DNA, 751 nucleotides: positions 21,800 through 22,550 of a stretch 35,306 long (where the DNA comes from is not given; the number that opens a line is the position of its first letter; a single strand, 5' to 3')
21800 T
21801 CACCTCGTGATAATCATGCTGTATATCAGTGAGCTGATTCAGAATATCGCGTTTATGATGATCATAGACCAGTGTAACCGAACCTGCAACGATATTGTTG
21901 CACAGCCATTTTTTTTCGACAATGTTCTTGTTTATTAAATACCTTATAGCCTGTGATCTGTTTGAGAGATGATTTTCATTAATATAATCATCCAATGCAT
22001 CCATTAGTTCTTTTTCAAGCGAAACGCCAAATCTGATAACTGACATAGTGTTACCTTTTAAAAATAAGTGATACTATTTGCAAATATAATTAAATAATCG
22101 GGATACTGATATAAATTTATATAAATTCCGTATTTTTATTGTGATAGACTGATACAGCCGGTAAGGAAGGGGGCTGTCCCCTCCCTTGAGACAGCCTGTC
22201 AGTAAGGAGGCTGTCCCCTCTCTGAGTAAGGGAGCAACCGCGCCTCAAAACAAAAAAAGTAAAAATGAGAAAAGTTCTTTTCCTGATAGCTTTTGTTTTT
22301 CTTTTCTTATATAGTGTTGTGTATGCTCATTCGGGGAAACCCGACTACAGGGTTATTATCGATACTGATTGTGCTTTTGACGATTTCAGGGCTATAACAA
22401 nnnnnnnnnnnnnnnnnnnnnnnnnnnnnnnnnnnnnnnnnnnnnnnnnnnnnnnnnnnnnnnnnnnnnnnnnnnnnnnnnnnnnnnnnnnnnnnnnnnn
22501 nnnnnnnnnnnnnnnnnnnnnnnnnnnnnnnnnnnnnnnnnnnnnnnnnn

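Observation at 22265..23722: Signal-peptide-bearing nucleoside-hydrolase-like / FmdE-like fusion divergent from nikR: a second FmdE module on the other side of the membrane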

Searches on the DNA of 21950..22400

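Call 55: search_rna_families(source=window, start=21950, end=22400, threshold=evalue, max_evalue=1)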
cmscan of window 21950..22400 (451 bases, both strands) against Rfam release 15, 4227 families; matches with E-value up to 1: 0.
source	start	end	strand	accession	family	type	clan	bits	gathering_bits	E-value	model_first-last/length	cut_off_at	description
